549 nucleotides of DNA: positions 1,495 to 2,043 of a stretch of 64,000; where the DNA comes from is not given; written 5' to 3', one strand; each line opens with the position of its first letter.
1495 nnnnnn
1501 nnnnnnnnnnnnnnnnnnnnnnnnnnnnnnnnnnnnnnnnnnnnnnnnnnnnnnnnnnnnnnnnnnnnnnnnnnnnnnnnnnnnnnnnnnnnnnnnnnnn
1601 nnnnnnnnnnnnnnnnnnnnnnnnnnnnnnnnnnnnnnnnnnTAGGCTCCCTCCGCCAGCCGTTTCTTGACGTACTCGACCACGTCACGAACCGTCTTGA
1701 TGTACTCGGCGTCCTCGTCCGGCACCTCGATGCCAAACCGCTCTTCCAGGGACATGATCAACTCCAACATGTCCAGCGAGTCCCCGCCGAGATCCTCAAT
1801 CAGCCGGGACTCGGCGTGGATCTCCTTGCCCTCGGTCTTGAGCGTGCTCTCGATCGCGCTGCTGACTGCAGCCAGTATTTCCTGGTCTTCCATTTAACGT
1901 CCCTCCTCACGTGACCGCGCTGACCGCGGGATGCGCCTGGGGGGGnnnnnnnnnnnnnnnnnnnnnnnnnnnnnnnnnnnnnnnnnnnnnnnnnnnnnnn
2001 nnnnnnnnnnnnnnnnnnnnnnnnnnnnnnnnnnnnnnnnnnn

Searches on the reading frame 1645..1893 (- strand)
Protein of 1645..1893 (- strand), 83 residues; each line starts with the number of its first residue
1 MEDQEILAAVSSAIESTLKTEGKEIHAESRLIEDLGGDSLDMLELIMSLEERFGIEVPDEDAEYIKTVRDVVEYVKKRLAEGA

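Call 27: list_cluster_members(proteins=[window:1645-1893:-, window:3152-3499:-, window:341-1642:-, window:9294-10403:-, P0063, P0065, P0064])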
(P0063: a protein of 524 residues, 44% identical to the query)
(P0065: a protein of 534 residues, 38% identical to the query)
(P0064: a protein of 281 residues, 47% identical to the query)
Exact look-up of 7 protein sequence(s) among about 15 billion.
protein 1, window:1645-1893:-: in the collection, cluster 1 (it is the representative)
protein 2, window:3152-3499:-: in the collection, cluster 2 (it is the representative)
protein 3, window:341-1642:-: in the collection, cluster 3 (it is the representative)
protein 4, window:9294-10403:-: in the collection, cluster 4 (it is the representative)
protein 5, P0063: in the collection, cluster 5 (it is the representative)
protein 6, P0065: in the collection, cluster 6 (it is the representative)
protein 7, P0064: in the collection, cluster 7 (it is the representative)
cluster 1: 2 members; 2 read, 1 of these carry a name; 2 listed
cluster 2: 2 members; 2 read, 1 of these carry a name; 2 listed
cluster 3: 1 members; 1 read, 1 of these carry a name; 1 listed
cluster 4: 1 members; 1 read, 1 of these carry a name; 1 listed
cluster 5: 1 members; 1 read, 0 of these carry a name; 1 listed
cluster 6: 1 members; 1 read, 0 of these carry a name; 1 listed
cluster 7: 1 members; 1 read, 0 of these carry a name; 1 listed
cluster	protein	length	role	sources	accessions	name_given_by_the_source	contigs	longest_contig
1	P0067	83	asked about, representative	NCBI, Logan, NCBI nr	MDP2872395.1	MAG: acyl carrier protein [Bacillota bacterium] | acyl carrier protein [Bacillota bacterium]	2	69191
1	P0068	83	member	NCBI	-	-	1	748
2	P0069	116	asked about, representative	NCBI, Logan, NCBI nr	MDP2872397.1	MAG: thioredoxin family protein [Bacillota bacterium] | thioredoxin family protein [Bacillota bacterium]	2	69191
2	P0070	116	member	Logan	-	-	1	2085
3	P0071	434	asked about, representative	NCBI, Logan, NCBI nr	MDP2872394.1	MAG: beta-ketoacyl-ACP synthase II [Bacillota bacterium] | beta-ketoacyl-ACP synthase II [Bacillota bacterium]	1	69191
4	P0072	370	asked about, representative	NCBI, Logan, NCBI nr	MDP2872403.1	MAG: sugar phosphate nucleotidyltransferase [Bacillota bacterium] | sugar phosphate nucleotidyltransferase [Bacillota bacterium]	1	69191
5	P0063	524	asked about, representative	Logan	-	-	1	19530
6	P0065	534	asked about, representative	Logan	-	-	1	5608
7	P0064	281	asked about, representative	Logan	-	-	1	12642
